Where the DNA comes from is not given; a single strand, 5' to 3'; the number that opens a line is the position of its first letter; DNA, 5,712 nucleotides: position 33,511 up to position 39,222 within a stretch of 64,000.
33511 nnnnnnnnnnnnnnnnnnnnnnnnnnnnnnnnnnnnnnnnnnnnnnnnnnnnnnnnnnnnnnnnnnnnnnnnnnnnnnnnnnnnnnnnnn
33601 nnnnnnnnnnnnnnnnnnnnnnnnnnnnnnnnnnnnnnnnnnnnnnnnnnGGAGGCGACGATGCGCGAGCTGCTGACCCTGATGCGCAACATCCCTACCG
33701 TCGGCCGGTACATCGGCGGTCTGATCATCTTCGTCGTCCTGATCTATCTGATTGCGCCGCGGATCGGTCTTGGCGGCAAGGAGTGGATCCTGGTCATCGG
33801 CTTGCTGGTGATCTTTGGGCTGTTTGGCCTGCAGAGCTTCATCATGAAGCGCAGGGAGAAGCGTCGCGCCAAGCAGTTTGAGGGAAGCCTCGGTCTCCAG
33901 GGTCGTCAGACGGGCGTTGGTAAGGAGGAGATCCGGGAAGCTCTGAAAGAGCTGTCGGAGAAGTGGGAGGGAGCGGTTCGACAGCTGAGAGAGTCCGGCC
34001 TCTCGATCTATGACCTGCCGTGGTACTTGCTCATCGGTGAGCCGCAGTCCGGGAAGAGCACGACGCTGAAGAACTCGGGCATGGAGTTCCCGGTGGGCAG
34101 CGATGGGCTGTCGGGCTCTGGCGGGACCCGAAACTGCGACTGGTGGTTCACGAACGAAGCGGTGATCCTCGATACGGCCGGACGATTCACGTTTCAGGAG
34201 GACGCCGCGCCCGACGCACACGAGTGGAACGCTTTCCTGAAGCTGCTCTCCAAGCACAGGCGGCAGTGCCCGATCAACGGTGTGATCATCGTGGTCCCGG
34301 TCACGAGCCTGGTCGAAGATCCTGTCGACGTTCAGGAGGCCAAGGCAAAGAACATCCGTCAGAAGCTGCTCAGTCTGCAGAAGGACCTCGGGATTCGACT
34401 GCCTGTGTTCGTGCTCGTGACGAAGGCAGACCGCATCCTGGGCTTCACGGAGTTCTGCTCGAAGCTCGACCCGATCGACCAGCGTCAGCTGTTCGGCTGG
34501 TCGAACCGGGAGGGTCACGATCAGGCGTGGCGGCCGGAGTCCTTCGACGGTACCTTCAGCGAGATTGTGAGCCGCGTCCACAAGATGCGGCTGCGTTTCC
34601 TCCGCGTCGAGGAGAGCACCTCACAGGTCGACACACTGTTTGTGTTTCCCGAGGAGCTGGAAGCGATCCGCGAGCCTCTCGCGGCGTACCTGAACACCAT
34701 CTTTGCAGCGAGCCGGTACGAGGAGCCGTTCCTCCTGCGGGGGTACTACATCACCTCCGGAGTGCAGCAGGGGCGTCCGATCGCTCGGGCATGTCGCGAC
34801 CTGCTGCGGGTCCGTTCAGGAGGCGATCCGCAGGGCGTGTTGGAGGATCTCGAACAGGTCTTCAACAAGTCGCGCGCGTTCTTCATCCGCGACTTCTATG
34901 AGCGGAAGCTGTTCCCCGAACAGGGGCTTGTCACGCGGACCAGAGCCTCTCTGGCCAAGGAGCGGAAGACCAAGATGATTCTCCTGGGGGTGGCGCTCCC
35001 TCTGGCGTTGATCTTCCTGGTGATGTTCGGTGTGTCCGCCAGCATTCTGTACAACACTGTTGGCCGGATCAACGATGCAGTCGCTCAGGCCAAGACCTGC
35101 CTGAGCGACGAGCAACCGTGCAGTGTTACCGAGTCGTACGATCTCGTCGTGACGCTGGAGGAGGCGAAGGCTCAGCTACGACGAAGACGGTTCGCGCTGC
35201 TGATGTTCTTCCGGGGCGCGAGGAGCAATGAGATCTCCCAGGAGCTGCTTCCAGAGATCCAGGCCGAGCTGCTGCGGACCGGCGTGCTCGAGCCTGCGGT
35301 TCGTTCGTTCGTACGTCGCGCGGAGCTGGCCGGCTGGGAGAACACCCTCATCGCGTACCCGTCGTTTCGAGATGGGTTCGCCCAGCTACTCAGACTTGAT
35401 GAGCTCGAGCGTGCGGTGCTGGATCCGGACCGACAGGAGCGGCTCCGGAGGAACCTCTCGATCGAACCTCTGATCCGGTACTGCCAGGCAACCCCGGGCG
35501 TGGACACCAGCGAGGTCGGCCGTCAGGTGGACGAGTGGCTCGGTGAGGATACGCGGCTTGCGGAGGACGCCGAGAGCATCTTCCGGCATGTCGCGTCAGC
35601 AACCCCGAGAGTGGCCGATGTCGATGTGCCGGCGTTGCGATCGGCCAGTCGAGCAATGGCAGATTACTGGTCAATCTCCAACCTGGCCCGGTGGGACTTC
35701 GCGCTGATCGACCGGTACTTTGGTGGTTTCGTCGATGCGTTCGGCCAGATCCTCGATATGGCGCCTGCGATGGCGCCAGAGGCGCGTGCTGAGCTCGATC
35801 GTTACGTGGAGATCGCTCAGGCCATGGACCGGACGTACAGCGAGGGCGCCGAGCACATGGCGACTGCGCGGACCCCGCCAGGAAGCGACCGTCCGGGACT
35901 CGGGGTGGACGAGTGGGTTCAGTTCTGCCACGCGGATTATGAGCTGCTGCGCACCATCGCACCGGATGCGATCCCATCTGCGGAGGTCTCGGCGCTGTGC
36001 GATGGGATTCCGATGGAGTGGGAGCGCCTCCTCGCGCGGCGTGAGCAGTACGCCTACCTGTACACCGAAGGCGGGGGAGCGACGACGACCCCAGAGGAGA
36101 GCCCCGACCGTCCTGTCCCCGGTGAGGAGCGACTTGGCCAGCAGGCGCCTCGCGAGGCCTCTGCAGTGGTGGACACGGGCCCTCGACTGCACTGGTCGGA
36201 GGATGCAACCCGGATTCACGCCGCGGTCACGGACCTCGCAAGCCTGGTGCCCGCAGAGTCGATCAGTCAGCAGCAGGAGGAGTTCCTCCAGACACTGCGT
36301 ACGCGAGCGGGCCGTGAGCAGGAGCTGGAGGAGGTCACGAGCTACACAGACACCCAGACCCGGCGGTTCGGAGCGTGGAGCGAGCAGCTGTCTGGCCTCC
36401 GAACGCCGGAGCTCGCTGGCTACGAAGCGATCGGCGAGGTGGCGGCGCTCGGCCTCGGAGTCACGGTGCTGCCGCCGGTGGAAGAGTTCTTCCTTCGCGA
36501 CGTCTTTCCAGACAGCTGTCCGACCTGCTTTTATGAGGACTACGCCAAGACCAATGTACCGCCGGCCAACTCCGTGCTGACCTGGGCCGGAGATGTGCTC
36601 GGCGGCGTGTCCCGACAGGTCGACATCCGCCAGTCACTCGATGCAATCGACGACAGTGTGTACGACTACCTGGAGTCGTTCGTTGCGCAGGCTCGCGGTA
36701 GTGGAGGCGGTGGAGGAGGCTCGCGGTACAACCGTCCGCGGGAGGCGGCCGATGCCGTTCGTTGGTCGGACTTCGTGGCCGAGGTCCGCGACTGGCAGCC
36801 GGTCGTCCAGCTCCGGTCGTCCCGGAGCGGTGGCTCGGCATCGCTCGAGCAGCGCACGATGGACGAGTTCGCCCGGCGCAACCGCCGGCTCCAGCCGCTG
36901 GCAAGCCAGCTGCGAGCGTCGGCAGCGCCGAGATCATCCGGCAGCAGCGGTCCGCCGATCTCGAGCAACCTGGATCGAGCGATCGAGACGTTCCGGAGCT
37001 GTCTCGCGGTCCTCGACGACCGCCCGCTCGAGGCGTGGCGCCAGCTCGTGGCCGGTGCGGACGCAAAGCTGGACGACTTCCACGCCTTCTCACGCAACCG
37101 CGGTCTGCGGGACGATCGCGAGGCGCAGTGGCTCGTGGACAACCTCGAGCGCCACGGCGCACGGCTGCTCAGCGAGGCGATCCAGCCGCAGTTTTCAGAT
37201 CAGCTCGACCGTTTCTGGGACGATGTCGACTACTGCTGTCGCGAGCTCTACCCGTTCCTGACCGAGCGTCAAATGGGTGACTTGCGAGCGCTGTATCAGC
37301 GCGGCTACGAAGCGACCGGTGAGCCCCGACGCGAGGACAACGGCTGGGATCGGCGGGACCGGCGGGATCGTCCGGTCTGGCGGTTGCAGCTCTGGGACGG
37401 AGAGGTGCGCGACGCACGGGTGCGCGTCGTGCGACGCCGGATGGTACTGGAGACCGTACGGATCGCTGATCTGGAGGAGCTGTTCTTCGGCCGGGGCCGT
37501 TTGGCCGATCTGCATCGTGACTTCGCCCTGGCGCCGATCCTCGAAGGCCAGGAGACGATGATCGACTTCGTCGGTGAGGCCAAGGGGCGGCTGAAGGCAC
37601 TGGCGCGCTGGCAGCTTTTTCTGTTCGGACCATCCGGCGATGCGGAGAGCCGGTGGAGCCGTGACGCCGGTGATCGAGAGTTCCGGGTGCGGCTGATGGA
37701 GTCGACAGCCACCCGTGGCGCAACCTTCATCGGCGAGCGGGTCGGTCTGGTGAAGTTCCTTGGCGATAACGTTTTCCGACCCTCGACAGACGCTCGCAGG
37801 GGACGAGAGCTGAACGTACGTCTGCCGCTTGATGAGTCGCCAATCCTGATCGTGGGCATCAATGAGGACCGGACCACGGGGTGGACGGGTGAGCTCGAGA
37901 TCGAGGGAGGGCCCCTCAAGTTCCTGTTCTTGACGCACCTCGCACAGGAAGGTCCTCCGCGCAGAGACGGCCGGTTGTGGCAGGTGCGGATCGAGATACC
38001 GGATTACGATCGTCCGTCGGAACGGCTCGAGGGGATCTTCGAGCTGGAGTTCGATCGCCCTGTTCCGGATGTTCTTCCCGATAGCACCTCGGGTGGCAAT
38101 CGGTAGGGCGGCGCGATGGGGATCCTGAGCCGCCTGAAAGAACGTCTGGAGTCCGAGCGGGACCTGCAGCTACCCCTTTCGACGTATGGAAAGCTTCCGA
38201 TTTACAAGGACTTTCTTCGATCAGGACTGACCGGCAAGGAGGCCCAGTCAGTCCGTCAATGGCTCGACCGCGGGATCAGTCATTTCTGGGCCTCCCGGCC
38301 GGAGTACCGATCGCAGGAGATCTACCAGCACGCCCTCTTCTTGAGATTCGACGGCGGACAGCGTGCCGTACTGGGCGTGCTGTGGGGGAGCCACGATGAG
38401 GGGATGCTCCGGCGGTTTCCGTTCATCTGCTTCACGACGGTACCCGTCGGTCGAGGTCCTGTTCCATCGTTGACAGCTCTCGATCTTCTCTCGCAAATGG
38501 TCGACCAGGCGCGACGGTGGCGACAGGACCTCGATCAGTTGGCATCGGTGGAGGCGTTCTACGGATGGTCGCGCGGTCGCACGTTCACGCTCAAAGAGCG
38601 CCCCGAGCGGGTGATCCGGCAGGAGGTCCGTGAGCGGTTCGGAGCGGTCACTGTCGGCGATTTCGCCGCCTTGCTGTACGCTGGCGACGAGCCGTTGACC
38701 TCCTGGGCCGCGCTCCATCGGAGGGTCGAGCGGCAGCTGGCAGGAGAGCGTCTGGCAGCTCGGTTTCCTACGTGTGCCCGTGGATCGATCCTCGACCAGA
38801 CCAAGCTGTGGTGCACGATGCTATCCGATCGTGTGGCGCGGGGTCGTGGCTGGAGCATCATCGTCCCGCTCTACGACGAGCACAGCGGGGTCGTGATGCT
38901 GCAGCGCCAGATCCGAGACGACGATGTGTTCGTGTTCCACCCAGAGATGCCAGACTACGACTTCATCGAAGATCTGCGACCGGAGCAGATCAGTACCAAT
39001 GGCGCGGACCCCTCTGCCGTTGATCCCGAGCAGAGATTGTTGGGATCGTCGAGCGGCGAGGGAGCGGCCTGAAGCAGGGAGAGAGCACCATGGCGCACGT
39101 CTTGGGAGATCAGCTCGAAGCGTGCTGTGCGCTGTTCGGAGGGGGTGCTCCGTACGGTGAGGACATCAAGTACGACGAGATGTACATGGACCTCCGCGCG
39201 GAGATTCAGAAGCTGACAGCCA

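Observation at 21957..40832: T6SS half-locus: membrane complex, TssK, TssA, TagF, Fha and kinases, but no sheath, tube, spike, TssEFG or ClpV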

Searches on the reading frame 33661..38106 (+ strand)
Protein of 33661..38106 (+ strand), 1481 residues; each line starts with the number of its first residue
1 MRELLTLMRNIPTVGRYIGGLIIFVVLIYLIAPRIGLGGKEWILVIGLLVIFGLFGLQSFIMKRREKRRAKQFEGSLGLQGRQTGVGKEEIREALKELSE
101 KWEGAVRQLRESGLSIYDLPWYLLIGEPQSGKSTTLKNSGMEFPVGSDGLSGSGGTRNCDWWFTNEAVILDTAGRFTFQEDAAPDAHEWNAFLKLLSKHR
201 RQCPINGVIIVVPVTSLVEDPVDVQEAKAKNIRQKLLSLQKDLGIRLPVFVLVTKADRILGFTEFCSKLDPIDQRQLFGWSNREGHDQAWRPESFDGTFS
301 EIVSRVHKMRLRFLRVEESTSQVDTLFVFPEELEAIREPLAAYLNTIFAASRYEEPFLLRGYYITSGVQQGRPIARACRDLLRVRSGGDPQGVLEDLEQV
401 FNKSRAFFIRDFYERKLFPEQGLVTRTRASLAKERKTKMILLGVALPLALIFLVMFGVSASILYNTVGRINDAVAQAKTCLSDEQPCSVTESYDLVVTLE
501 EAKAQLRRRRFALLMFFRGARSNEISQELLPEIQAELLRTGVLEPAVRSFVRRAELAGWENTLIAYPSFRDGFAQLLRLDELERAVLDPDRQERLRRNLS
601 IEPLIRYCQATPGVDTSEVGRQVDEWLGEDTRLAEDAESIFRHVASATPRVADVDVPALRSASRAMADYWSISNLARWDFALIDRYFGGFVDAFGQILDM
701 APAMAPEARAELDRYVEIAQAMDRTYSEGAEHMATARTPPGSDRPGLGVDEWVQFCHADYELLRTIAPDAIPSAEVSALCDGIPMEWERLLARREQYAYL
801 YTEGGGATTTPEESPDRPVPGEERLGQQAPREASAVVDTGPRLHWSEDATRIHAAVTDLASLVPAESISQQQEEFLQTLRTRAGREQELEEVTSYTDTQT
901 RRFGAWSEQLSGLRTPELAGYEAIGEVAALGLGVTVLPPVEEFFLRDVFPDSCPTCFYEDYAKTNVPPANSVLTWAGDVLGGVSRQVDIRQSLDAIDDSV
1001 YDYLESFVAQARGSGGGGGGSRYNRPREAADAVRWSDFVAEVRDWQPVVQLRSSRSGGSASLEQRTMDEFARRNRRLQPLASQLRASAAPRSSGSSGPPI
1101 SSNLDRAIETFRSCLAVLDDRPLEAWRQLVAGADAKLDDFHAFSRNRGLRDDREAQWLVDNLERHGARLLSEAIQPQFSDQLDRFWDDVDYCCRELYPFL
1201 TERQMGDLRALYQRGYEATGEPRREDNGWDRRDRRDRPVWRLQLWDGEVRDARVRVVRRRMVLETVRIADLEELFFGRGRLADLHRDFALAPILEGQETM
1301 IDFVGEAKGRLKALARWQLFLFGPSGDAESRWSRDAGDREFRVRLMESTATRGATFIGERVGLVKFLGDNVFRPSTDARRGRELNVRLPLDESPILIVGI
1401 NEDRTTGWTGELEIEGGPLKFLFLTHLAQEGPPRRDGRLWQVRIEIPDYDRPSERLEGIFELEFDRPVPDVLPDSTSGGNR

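Call 3: search_protein_families(library=pfam, proteins=[window:33661-38106:+], max_evalue=0.01)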
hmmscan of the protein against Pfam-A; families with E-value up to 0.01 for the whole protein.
window:33661-38106:+ (1481 aa): 1 family
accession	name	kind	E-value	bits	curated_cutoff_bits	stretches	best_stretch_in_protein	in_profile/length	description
PF14331.11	IcmF-related_N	-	3.9e-64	216.9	25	1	185-442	4-256/259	IcmF-related N-terminal domain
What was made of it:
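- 33661..38106 (+): TssM (IcmF family): three TM helices, a cytoplasmic NTPase domain with Walker A, and a divergent periplasmic domain of about 1000 aa. PF14331 3.9e-64 (call 3).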

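Call 32: search_protein_families(library=ncbifam, proteins=[window:33661-38106:+], max_evalue=0.1)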
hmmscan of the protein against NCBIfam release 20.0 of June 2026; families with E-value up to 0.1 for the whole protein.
window:33661-38106:+ (1481 aa): 2 families
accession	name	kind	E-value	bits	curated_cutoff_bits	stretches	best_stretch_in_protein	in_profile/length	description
TIGR03348.1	VI_IcmF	equivalog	4.5e-109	366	388.15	1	20-494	5-486/1168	type VI secretion system membrane subunit TssM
NF038226.1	IcmF_IVB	equivalog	6.3e-15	54.2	1000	1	119-454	26-332/973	type IVB secretion system protein IcmF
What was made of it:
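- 33661..38106 (+): TIGR03348 366 bits, over model positions 5-486 only (call 32).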

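Call 67: search_solved_structures(query=window:33661-38106:+, max_evalue=0.01)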
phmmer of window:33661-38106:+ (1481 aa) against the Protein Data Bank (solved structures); distinct sequences matched with E-value up to 0.01: 0.
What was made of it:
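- On T6SS-i membrane complex (TssJLM): There is no PDB sequence hit (call 67).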

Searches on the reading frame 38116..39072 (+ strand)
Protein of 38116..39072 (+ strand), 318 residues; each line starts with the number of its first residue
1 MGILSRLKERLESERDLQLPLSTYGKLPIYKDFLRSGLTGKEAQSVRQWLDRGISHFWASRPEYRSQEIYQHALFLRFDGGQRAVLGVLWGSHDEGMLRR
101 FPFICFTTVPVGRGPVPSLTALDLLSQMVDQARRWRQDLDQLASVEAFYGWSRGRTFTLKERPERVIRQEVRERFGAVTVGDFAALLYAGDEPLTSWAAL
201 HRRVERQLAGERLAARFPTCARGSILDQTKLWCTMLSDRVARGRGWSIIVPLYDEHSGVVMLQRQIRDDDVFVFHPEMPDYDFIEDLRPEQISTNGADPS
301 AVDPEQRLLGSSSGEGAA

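Call 3: search_protein_families(library=pfam, proteins=[window:38116-39072:+], max_evalue=0.01)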
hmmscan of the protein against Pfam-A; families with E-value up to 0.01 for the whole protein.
window:38116-39072:+ (318 aa): 1 family
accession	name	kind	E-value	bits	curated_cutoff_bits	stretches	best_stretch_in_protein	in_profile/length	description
PF09867.14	TagF_N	-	1.3e-13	51.5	27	1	23-146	2-126/135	TagF N-terminal domain, Type VI secretion system-associated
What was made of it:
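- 38116..39072 (+): TagF: a post-translational repressor of T6SS assembly. PF09867 1.3e-13, 51.5 bits against a cut-off of 27 (call 3).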

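Call 32: search_protein_families(library=ncbifam, proteins=[window:38116-39072:+], max_evalue=0.1)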
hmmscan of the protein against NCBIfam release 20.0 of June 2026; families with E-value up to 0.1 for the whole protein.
window:38116-39072:+ (318 aa): 1 family
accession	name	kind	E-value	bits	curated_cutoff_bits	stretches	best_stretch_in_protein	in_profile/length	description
TIGR03373.1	VI_minor_4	hypoth_equivalog_domain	2.4e-10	40.7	41.2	1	23-130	2-112/136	type VI secretion system-associated protein TagF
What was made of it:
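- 38116..39072 (+): TIGR03373 40.7 bits against a cut-off of 41.2 (call 32).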
